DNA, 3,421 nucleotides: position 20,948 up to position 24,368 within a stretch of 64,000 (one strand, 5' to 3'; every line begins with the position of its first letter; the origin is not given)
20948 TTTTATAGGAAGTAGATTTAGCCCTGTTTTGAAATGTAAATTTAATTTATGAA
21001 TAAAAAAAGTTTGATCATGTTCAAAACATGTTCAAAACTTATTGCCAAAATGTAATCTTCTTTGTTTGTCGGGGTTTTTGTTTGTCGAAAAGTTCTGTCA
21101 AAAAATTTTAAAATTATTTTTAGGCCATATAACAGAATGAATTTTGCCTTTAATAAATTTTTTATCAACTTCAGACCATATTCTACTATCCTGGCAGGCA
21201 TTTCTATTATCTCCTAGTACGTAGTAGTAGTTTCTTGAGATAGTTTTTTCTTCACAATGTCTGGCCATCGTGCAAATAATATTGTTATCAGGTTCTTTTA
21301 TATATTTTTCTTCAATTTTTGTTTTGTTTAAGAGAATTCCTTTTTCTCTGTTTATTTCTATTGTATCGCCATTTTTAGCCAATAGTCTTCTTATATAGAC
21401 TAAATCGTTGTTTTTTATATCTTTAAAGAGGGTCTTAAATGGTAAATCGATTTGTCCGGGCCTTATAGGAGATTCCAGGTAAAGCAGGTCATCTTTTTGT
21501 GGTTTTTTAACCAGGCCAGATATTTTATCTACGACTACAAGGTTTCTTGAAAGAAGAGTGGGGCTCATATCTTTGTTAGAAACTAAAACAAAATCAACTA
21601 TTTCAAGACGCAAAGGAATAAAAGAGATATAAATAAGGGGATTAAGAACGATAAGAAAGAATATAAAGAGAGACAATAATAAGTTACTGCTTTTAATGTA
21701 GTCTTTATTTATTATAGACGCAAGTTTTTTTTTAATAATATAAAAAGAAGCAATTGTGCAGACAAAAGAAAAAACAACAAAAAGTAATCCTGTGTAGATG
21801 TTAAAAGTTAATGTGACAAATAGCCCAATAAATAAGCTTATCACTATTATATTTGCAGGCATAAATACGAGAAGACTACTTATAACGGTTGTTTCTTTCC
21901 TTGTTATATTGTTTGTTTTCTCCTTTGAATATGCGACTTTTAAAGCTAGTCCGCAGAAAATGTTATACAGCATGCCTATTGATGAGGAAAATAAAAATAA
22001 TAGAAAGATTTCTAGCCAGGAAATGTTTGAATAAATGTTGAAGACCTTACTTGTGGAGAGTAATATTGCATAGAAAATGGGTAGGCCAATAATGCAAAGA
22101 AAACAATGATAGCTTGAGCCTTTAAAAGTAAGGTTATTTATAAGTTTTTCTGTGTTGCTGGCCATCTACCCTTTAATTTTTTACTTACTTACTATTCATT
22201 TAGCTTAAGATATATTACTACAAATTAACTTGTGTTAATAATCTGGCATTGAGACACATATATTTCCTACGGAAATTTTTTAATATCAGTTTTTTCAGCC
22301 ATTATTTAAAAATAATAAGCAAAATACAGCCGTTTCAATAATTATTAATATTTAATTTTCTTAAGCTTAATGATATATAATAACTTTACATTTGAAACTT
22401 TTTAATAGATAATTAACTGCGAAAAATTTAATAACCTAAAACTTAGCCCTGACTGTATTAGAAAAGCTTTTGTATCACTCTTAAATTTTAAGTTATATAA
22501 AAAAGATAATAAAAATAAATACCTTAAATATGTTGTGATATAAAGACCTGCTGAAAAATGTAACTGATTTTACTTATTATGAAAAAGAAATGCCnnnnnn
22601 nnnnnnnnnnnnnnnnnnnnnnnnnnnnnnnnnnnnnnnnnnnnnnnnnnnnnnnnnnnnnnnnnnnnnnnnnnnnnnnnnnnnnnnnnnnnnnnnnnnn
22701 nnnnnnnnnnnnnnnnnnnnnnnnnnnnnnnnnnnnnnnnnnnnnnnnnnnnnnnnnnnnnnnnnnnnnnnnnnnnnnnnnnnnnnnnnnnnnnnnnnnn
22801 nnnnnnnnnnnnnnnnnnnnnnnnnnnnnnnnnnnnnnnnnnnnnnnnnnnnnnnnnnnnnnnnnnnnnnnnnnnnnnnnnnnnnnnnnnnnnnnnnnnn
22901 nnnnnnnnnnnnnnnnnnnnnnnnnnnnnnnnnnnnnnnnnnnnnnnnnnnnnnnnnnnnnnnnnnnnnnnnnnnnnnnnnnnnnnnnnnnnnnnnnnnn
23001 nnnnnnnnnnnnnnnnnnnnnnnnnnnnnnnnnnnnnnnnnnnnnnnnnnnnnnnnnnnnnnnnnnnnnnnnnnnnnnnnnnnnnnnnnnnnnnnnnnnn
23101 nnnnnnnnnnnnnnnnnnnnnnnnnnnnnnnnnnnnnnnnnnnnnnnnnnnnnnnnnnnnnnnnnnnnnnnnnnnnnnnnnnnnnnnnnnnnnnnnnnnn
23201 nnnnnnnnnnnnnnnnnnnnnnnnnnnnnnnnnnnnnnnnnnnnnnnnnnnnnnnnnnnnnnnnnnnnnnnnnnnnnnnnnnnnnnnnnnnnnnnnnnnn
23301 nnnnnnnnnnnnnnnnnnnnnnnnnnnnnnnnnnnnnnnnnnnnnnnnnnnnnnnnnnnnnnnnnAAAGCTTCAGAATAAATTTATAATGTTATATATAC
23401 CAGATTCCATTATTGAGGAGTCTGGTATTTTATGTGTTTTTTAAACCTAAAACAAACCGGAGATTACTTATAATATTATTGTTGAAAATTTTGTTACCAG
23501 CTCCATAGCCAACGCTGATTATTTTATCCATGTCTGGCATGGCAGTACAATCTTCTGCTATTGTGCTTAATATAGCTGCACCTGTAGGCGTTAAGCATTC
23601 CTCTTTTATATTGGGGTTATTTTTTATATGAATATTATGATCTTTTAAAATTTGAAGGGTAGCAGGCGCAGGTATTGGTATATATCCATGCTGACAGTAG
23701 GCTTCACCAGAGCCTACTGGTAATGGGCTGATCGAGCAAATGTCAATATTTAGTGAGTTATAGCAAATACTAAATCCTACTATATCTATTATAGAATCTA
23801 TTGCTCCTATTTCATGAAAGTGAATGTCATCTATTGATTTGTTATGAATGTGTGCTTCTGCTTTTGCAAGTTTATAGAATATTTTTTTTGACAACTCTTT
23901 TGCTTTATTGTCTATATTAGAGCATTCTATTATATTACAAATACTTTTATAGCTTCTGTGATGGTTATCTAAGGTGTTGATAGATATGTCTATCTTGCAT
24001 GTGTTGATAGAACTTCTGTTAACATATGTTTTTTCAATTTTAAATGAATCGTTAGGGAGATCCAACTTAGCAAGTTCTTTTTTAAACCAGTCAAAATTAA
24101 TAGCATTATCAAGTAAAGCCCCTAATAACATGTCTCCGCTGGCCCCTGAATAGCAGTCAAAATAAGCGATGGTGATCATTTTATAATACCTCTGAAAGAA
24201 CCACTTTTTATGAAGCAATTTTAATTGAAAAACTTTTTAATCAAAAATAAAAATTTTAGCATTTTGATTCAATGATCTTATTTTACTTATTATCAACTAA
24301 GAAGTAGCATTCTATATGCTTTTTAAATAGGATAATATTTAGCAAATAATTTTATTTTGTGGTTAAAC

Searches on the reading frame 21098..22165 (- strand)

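Call 70: search_protein_families(library=pfam, proteins=[window:21098-22165:-], max_evalue=0.001)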
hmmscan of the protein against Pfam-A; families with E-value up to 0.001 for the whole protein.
window:21098-22165:- (355 aa): 1 family
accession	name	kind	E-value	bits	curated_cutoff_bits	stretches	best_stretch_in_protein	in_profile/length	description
PF10502.14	Peptidase_S26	-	5.8e-22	78.9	22.9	1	180-347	13-168/168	Signal peptidase, peptidase S26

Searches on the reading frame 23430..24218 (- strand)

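Call 70: search_protein_families(library=pfam, proteins=[window:23430-24218:-], max_evalue=0.001)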
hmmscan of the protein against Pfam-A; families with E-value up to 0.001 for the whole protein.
window:23430-24218:- (262 aa): 1 family
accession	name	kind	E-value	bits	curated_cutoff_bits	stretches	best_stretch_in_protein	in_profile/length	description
PF01969.22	Ni_insertion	-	3.7e-76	257.1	22.1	1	18-257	1-234/375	Nickel insertion protein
